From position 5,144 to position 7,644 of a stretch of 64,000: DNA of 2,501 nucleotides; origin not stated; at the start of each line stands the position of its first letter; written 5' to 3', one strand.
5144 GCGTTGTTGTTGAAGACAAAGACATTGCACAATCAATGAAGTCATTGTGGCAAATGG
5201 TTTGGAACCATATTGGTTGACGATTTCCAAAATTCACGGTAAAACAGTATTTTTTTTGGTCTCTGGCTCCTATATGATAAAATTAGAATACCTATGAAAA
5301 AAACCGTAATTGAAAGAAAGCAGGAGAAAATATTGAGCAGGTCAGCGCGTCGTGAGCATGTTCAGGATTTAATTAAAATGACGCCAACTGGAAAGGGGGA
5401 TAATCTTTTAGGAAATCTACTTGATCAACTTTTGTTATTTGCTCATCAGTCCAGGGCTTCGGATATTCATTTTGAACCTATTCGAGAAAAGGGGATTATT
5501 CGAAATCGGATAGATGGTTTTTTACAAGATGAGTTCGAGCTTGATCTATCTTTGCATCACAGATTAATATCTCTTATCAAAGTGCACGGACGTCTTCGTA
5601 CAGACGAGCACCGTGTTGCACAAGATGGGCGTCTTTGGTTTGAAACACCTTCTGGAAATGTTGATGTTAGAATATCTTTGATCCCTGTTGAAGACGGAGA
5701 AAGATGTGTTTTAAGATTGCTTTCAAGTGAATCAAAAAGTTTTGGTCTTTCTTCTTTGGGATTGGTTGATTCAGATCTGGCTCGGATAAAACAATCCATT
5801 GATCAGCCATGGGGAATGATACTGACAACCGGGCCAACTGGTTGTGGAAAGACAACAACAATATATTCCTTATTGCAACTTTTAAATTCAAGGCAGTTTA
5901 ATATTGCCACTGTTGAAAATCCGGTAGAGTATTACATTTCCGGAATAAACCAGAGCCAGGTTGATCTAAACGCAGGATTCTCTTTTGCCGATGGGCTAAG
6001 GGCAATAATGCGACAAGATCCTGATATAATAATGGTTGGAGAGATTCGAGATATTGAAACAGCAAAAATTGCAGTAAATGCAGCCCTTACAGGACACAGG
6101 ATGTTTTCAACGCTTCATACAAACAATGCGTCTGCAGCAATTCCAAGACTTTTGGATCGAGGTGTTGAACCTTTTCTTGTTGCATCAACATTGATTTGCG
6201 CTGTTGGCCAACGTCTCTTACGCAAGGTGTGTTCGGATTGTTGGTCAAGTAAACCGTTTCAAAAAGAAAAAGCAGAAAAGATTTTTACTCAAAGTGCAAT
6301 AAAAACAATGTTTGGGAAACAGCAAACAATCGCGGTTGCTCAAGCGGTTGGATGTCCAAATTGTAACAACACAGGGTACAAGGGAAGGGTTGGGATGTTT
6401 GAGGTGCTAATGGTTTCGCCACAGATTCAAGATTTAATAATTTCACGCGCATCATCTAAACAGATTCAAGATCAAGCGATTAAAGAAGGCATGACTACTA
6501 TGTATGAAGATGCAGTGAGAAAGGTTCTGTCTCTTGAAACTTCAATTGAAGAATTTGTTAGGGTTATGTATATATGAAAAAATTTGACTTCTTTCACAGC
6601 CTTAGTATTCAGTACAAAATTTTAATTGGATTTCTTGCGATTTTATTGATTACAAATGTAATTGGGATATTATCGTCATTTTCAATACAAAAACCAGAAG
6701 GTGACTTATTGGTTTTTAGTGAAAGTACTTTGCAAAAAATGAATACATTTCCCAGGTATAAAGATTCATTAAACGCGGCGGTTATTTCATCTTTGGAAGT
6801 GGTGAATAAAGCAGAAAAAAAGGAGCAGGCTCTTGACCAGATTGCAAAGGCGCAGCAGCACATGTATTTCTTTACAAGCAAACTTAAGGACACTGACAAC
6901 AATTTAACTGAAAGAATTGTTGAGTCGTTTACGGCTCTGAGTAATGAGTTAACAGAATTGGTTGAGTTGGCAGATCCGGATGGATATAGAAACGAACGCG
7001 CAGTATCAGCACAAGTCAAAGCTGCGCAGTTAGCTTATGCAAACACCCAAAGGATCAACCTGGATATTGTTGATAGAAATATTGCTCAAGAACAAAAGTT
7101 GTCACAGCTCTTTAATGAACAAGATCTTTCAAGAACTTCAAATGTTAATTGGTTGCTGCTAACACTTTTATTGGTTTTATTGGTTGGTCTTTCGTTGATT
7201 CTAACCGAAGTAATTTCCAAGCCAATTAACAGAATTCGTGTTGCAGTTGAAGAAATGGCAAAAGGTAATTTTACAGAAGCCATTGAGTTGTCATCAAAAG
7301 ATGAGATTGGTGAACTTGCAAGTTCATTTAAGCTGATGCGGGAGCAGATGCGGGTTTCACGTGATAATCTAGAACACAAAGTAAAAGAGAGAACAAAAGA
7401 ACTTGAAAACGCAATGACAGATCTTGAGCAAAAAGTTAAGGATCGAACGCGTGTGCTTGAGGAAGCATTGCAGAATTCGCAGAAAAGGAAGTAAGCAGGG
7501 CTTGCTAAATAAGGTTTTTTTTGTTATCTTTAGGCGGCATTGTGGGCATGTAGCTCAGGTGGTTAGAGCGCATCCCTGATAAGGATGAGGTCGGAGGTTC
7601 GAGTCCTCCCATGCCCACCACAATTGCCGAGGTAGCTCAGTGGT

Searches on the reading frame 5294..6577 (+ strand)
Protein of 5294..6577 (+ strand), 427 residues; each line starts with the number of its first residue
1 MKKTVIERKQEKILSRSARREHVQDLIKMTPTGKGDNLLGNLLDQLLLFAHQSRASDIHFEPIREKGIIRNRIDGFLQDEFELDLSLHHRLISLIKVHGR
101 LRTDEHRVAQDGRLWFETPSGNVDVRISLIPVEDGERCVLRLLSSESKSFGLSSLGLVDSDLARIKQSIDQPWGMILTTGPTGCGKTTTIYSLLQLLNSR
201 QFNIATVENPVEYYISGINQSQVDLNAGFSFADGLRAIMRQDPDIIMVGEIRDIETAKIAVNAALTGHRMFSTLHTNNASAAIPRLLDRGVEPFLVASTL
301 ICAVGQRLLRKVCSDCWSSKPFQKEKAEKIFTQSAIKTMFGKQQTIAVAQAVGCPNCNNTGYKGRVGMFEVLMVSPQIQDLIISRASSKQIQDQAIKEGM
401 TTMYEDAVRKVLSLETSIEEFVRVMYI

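Call 44: search_protein_families(library=pfam, proteins=[window:5294-6577:+], max_evalue=0.0001)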
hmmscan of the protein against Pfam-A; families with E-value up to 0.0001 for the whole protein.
window:5294-6577:+ (427 aa): 1 family
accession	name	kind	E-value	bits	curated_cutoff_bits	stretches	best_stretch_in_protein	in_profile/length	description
PF00437.27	T2SSE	-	7.5e-112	374.1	24.9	1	35-423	4-370/370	Type II/IV secretion system protein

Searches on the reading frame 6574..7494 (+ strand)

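Call 44: search_protein_families(library=pfam, proteins=[window:6574-7494:+], max_evalue=0.0001)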
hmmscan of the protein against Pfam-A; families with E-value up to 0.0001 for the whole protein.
window:6574-7494:+ (306 aa): 1 family
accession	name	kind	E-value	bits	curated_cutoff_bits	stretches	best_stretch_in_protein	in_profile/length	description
PF00672.30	HAMP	-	2.3e-13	50.7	25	1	214-260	6-52/53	HAMP domain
